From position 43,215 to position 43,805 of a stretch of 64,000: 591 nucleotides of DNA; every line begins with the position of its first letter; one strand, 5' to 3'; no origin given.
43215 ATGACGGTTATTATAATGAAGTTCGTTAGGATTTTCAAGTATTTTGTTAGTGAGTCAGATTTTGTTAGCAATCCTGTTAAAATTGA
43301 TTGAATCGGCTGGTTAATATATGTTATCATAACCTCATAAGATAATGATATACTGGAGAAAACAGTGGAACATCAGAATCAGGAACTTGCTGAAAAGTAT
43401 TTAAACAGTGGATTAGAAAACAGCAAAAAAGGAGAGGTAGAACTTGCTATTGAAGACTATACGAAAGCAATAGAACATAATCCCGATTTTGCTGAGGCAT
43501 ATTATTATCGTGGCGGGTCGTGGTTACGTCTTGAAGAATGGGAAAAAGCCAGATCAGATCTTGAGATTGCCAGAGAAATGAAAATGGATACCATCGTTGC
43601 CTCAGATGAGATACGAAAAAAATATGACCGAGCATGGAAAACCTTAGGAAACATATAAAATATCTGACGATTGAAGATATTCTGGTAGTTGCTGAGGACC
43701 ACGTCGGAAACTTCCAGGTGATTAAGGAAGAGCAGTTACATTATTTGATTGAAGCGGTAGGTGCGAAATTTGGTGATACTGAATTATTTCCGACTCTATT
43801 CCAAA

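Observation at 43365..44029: TPR protein ending in an antitoxin-like helix, overlapping a Doc toxin: possible new TA pairing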

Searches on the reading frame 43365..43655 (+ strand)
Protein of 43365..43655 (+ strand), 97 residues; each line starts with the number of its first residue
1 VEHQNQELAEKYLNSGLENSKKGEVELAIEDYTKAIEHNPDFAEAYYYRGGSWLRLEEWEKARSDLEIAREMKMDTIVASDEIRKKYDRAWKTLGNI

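Call 3: search_protein_families(library=pfam, proteins=[window:43365-43655:+], max_evalue=1)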
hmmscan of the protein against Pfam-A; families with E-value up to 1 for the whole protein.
window:43365-43655:+ (97 aa): 14 families
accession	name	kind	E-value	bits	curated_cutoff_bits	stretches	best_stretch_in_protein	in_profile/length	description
PF00515.34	TPR_1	-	1e-10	41.4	27.8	2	10-42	2-34/34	Tetratricopeptide repeat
PF07719.23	TPR_2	-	1.3e-09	37.8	27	2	10-41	2-33/34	Tetratricopeptide repeat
PF13414.12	TPR_11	-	1.6e-08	34.6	26.8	1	21-50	6-35/42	TPR repeat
PF13432.12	TPR_16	-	3.4e-07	31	32.7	1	21-67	9-55/65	Tetratricopeptide repeat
PF13431.12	TPR_17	-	0.00011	22.7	24.4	1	32-50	2-20/34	Tetratricopeptide repeat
PF25063.1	ARM_TT21_C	-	0.0016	18.8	35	1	5-94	19-101/209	Tetratricopeptide repeat protein 21 C-terminal ARM domain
PF13181.12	TPR_8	-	0.0026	18.2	25.7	1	12-41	4-33/34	Tetratricopeptide repeat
PF14559.12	TPR_19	-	0.0033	18.1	25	1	23-64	5-46/68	Tetratricopeptide repeat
PF13371.12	TPR_9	-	0.0045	17.4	35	1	40-69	26-55/73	Tetratricopeptide repeat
PF13174.12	TPR_6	-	0.0067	17.5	26.3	0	44-67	1-24/33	Tetratricopeptide repeat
PF13428.12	TPR_14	-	0.011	16.7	23.5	0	23-49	15-41/44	Tetratricopeptide repeat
PF13424.12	TPR_12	-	0.059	14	30.1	0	42-71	2-31/77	Tetratricopeptide repeat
PF16440.10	DUF5037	-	0.062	13.4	25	1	40-96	88-141/247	Domain of unknown function (DUF5037)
PF01239.28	PPTA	-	0.099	12.9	29.5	1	28-51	4-27/32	Protein prenyltransferase alpha subunit repeat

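Call 4: search_protein_families(library=ncbifam, proteins=[window:43365-43655:+], max_evalue=1)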
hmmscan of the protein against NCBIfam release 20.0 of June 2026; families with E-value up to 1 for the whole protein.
window:43365-43655:+ (97 aa): 17 families
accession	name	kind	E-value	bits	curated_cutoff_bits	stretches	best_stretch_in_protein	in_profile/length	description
TIGR02917.1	PEP_TPR_lipo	equivalog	8.1e-06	24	312.2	1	21-70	205-254/899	XrtA/PEP-CTERM system TPR-repeat protein PrsT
NF047558.1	TPR_END_plus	domain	9.5e-06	25.5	32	1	20-43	10-33/56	TPR end-of-group domain-containing protein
NF040959.1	MamA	equivalog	1.2e-05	24.8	200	1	9-75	71-137/204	magnetosome protein MamA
TIGR02552.1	LcrH_SycD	equivalog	3.2e-05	23.7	104.8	1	21-75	64-118/136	SycD/LcrH family type III secretion system chaperone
TIGR00990.1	3a0801s09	subfamily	4e-05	22.4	757.25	1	8-78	364-434/615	mitochondrial import receptor subunit TOM70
TIGR02521.1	type_IV_pilW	equivalog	5.8e-05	22.8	154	1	4-73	26-95/234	type IV pilus biogenesis/stability protein PilW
NF033762.1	social_mot_Tgl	equivalog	0.00016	21.1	225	1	5-69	166-230/252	social motility TPR repeat lipoprotein Tgl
NF008391.2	PRK11189.1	equivalog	0.00088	18.8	250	1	4-68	60-124/297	lipoprotein NlpI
NF053607.1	CHU_0125_OmpA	equivalog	0.0028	16.2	620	1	14-64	24-74/639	CHU_0125 family OmpA-like outer membrane integrity protein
TIGR00540.1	TPR_hemY_coli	hypoth_equivalog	0.004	16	142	1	11-73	295-356/385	heme biosynthesis-associated TPR protein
NF047507.1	TPR_BatC_Lepto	exception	0.0052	16.3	175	1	5-45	91-132/214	TPR repeat-containing protein BatC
NF047371.1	FlcA_CTERM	equivalog_domain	0.0067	14.9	300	1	4-65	433-495/646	periplasmic flagellar collar protein FlcA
NF007302.0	PRK09782.1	equivalog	0.007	14.4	1223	1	9-75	577-644/990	phage receptor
TIGR04510.1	mod_pep_cyc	subfamily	0.009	14.5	400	1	15-73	404-462/814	putative peptide modification system cyclase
NF002725.1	PRK02603.1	equivalog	0.01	15.9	143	1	2-46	65-109/173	photosystem I assembly protein Ycf3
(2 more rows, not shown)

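Call 5: find_homologous_proteins(query=window:43365-43655:+, max_evalue=0.001)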
Query window:43365-43655:+ (97 aa): 81 proteins with E <= 0.001 among 81 candidates.
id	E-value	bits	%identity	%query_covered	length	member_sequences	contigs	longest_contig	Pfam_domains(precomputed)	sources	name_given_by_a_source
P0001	1.7e-57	209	100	100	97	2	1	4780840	PF13414.13,PF00515.35,PF13432.13,PF07719.24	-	-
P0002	4.6e-46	172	86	97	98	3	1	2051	PF13414.13,PF00515.35,PF13432.13,PF07719.24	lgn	-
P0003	1.6e-45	171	81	100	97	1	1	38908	PF13414.13,PF00515.35,PF13432.13,PF07719.24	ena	-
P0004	1.2e-44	168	81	99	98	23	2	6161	PF13414.13,PF00515.35,PF13432.13,PF07719.24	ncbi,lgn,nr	ncbi:tetratricopeptide repeat protein [Candidatus Poribacteria bacterium]|nr:tetratricopeptide repea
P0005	1.3e-44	168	82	97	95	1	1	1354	PF13431.13,PF13414.13,PF00515.35,PF13432.13,PF13181.13,PF07719.24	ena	-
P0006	1.6e-44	168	83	97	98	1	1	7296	PF13414.13,PF00515.35,PF13432.13,PF07719.24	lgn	-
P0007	1.3e-43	165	78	100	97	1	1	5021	PF13414.13,PF00515.35,PF13432.13,PF13181.13,PF07719.24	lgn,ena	-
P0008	2.6e-43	164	81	97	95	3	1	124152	PF14559.13,PF13431.13,PF13414.13,PF13371.13,PF00515.35,PF13432.13,PF13181.13,PF07719.24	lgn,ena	-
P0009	2.7e-43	164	79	97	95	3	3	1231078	PF13414.13,PF00515.35,PF13432.13,PF07719.24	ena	-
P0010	4.1e-43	163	81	97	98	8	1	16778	PF13414.13,PF00515.35,PF13432.13,PF07719.24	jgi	-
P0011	4.6e-43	163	79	100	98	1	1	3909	PF13414.13,PF00515.35,PF13432.13,PF07719.24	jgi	jgi:Flp pilus assembly protein TadD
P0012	9.2e-43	162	79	100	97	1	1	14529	PF13414.13,PF00515.35,PF13432.13,PF07719.24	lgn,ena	-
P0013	1.6e-42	161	76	100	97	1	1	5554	PF14559.13,PF13414.13,PF13371.13,PF00515.35,PF13432.13,PF13181.13,PF07719.24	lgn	-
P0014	2.6e-42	160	77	100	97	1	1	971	PF13414.13,PF13371.13,PF00515.35,PF13432.13,PF13181.13,PF07719.24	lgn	-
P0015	3.3e-42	160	78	97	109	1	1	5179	PF13414.13,PF13371.13,PF00515.35,PF13432.13,PF07719.24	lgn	-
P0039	1.6e-35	139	68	100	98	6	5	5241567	PF13414.13,PF00515.35,PF21033.5,PF13432.13,PF13181.13,PF07719.24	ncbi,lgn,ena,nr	ncbi:MAG: tetratricopeptide repeat protein [Candidatus Poribacteria bacterium]|nr:tetratricopeptide 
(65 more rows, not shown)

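Call 7: find_encoding_contigs(protein=P0039, flank=4000, max_places=5)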
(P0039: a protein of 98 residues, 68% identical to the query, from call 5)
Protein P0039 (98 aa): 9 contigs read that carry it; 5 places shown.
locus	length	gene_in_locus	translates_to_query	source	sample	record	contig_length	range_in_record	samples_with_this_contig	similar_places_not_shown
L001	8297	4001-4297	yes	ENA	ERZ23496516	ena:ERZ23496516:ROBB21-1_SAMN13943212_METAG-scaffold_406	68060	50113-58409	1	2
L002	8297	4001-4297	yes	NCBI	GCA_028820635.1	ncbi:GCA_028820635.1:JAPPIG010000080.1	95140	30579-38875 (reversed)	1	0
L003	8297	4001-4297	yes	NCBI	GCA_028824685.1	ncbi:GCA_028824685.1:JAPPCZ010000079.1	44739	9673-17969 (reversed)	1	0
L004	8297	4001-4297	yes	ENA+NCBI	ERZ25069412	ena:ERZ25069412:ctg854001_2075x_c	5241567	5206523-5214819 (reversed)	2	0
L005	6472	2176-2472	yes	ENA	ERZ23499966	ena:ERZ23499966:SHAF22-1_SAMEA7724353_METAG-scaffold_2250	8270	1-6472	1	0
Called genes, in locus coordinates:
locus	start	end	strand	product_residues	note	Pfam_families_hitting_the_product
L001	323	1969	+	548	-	PF05731:TROVE, PF25045:vWA_Ro60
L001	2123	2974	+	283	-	PF05721:PhyH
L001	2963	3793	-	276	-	PF01261:AP_endonuc_2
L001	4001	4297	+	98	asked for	PF07719:TPR_2 (faint), PF13181:TPR_8 (faint), PF21033:RMD1-3 (weak), PF00515:TPR_1 (weak), PF13432:TPR_16 (faint), PF13414:TPR_11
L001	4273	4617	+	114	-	PF02661:Fic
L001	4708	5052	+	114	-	-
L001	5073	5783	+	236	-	PF07100:ASRT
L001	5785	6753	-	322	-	PF05721:PhyH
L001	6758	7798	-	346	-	PF01073:3Beta_HSD, PF01370:Epimerase, PF02719:Polysacc_synt_2, PF04321:RmlD_sub_bind, PF07993:NAD_binding_4, PF16363:GDP_Man_Dehyd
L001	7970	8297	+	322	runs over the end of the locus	PF00248:Aldo_ket_red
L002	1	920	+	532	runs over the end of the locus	-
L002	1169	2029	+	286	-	PF13385:Laminin_G_3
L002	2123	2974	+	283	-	PF05721:PhyH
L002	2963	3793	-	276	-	PF01261:AP_endonuc_2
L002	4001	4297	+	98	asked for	PF07719:TPR_2 (faint), PF13181:TPR_8 (faint), PF21033:RMD1-3 (weak), PF00515:TPR_1 (weak), PF13432:TPR_16 (faint), PF13414:TPR_11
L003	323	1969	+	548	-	PF05731:TROVE, PF25045:vWA_Ro60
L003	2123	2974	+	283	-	PF05721:PhyH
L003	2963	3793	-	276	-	PF01261:AP_endonuc_2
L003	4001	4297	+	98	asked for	PF07719:TPR_2 (faint), PF13181:TPR_8 (faint), PF21033:RMD1-3 (weak), PF00515:TPR_1 (weak), PF13432:TPR_16 (faint), PF13414:TPR_11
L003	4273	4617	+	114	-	PF02661:Fic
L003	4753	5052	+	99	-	-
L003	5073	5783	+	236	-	PF07100:ASRT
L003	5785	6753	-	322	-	PF05721:PhyH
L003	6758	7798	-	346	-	PF01073:3Beta_HSD, PF01370:Epimerase, PF02719:Polysacc_synt_2, PF04321:RmlD_sub_bind, PF07993:NAD_binding_4, PF16363:GDP_Man_Dehyd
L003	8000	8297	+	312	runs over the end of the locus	PF00248:Aldo_ket_red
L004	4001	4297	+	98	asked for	PF07719:TPR_2 (faint), PF13181:TPR_8 (faint), PF21033:RMD1-3 (weak), PF00515:TPR_1 (weak), PF13432:TPR_16 (faint), PF13414:TPR_11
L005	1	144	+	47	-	?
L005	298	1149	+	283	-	PF05721:PhyH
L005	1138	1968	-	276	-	PF01261:AP_endonuc_2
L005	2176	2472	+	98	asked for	PF07719:TPR_2 (faint), PF13181:TPR_8 (faint), PF21033:RMD1-3 (weak), PF00515:TPR_1 (weak), PF13432:TPR_16 (faint), PF13414:TPR_11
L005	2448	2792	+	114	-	PF02661:Fic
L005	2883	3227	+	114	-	-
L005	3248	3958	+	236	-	PF07100:ASRT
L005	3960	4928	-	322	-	PF05721:PhyH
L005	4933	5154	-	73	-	PF16363:GDP_Man_Dehyd (weak)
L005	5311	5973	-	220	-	PF01073:3Beta_HSD, PF01370:Epimerase, PF02719:Polysacc_synt_2, PF04321:RmlD_sub_bind, PF07993:NAD_binding_4, PF16363:GDP_Man_Dehyd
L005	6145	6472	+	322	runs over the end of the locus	PF00248:Aldo_ket_red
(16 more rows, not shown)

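Call 8: find_related_loci(query=A1, collection=genome_contigs, flank=3000)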
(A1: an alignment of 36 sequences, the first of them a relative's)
Query A1 (97 aa) in genome_contigs; peptide patterns used: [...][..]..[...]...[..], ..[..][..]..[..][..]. (x = any residue, [..] = any of these).
599 stretches matched a pattern (row limit reached: there are more); 392 encode a relative of the query (tblastn E <= 1e-3); the best 80 are kept; 79 distinct loci.
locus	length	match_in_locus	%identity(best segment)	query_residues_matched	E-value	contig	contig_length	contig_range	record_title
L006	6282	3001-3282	79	4-97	5e-48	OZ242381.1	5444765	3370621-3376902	MAG: Candidatus Poribacteria bacterium isolate 80d8d026-9b84-4ba5-a38a-fc23128cda22 genome assembly, chromosome: 1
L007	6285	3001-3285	76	1-95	5e-45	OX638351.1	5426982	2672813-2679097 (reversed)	MAG: uncultured Poribacteria bacterium isolate d4690918-7cf6-4b6d-bcb0-07eb3c50a363 genome assembly, chromosome: 1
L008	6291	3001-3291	64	1-97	8e-37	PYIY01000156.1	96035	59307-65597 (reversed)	MAG: Candidatus Poribacteria bacterium isolate PCPOR4 Ga0207198_1156, whole genome shotgun sequence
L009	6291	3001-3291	62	1-97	2e-35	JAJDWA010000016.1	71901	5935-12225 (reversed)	MAG: Candidatus Poribacteria bacterium isolate jk18x22bins.76 k141_71473, whole genome shotgun sequence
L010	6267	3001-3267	65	9-97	4e-35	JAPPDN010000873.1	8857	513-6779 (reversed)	MAG: Candidatus Poribacteria bacterium isolate IRC4_bin_27 NODE_3901_length_8857_cov_5.26608, whole genome shotgun seque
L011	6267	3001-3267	55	9-97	3e-27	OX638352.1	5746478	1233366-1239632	MAG: uncultured Poribacteria bacterium isolate 319d9eaa-e5ea-4d6b-972a-5b23a2ce0867 genome assembly, chromosome: 1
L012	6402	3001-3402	55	7-79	6e-22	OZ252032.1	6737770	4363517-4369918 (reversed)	MAG: Candidatus Poribacteria bacterium isolate aa3f26ad-70d9-470a-add4-ad97223fdacd genome assembly, chromosome: 1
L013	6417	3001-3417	54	6-79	9e-21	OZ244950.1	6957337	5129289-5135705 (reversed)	MAG: Candidatus Poribacteria bacterium isolate 1741874c-865a-47cd-958f-7fa2b3d0eca7 genome assembly, chromosome: 1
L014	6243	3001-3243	47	5-85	5e-19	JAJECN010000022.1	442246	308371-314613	MAG: Candidatus Poribacteria bacterium isolate jk18xAbins.24 k141_1144482, whole genome shotgun sequence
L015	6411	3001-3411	57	7-75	4e-18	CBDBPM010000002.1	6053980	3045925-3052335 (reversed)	MAG: Candidatus Poribacteria bacterium isolate 2ce76e30-9b7a-4682-b141-86baa08e5e2a genome assembly, contig: contig_2, w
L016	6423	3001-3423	49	5-79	6e-18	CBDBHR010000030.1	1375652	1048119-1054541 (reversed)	MAG: bacterium isolate 2d38f53d-f68d-4995-9e7e-b4655ca317ad genome assembly, contig: contig_30, whole genome shotgun seq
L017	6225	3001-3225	47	5-79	1e-17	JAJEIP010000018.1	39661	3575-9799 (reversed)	MAG: Candidatus Poribacteria bacterium isolate p16x65bins.2 k141_45466, whole genome shotgun sequence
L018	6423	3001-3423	49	7-79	1e-17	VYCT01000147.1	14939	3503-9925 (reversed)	MAG: Candidatus Poribacteria bacterium isolate SB0675_bin_22 NODE_1760_length_14939_cov_11.077264, whole genome shotgun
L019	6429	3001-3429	47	5-79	2e-17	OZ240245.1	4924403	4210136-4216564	MAG: Candidatus Poribacteria bacterium isolate dca23892-4e13-4299-a543-0851fd76b4fe genome assembly, chromosome: 1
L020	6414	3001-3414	49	7-79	7e-17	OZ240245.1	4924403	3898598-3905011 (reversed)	MAG: Candidatus Poribacteria bacterium isolate dca23892-4e13-4299-a543-0851fd76b4fe genome assembly, chromosome: 1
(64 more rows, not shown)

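Call 49: predict_structure(alignment_id=A1)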
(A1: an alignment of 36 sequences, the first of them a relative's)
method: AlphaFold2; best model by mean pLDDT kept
length: 97 residues; sequences in the alignment: 36
mean_pLDDT: 93.6   pTM: 0.79
mean pLDDT of the five models: 93.6, 91.4, 84.0, 83.8, 82.8
residues with pLDDT >= 90: 72; 70-90: 24; 50-70: 1; < 50: 0
segments of 3 or more residues with pLDDT < 50: none
pLDDT, mean of each block of 10 residues (from residue 1): 91 98 98 98 97 97 96 86 89 83
secondary structure, 60 per line:
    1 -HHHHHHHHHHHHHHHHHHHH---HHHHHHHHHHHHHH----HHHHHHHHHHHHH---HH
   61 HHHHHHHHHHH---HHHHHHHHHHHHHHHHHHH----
elements in order: H2-21 H25-38 H43-55 H59-71 H75-93

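Call 65: search_protein_families(library=padloc, proteins=[window:43365-43655:+, L019:493-3648:+], max_evalue=0.001)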
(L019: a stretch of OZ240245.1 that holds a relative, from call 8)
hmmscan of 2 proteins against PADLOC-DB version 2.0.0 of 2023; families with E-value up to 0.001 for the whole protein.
window:43365-43655:+ (97 aa): 0 families

L019:493-3648:+ (1052 aa): 4 families
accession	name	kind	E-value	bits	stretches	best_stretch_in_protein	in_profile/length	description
PDLC00420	ThsB1|ThsB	-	8.1e-21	72.5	1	8-149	5-150/319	TIR-like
PDLC02907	TPR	-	2.3e-10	37.7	1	864-968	570-673/864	-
PDLC01171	TPR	-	8.3e-06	23.1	0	639-738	143-249/504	TPR repeats containing protein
PDLC01172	TPR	-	0.00011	19.1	0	483-529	151-198/448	TPR repeats containing protein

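Call 72: fold_search(model_id=the predicted structure, library=pdb)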
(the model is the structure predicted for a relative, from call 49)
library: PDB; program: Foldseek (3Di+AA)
matches with E <= 10: 1211; with E <= 0.001: 11
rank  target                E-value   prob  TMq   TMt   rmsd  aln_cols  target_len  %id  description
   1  3kd7_C                3.4e-04  1.00  0.65  0.62   0.5        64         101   36  Designed TPR module (CTPR390) in complex with its peptide-ligand (Hsp90 peptide) (released 2010-02-02)
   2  6vfh_A                3.4e-04  1.00  0.69  0.57   4.4        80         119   31  De novo designed tetrahedral nanoparticle T33_dn10 (released 2020-08-12)
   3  9qhb                  4.3e-04  1.00  0.65  0.24   0.7        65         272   34  Crystal structure of 16-repeat CTPR protein with eliminated coordination sites (released 2025-10-22)
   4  2wqh                  4.5e-04  1.00  0.66  0.61   1.0        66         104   33  Crystal structure of CTPR3Y3 (released 2010-04-07)
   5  3kd7_B                4.8e-04  1.00  0.65  0.63   0.5        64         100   36  Designed TPR module (CTPR390) in complex with its peptide-ligand (Hsp90 peptide) (released 2010-02-02)
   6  2avp                  6.4e-04  1.00  0.65  0.92   0.6        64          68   33  Crystal structure of an 8 repeat consensus TPR superhelix (released 2005-09-13)
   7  1na0_A                7.6e-04  1.00  0.69  0.57   5.2        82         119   28  Design of Stable alpha-Helical Arrays from an Idealized TPR Motif (released 2003-06-03)
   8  8ump_A                8.0e-04  1.00  0.67  0.55   4.8        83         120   32  T33-ml35 - Designed Tetrahedral Protein Cage Using Machine Learning Algorithms (released 2023-11-15)
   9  6vfk_A                9.0e-04  1.00  0.69  0.56   5.3        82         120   30  De novo designed tetrahedral nanoparticle T33_dn10 displaying 4 copies of BG505-SOSIP trimer on the surface (released 2020-07-22)
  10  6v8e_B                9.5e-04  1.00  0.66  0.55   0.6        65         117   34  Computationally designed C3-symmetric homotrimer from TPR repeat protein (released 2020-08-12)
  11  6v8e_D                9.5e-04  1.00  0.70  0.58   4.3        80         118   29  Computationally designed C3-symmetric homotrimer from TPR repeat protein (released 2020-08-12)
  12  6v8e_A                1.1e-03  1.00  0.69  0.57   5.2        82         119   28  Computationally designed C3-symmetric homotrimer from TPR repeat protein (released 2020-08-12)
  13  2fo7                  1.1e-03  1.00  0.64  0.46   0.7        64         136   34  Crystal structure of an 8 repeat consensus TPR superhelix (trigonal crystal form) (released 2006-03-07)
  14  6vfj_B                1.3e-03  1.00  0.69  0.57   4.9        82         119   30  De novo designed icosahedral nanoparticle I53_dn5 (released 2020-08-12)
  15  3kd7_A                1.3e-03  1.00  0.66  0.63   1.1        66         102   35  Designed TPR module (CTPR390) in complex with its peptide-ligand (Hsp90 peptide) (released 2010-02-02)
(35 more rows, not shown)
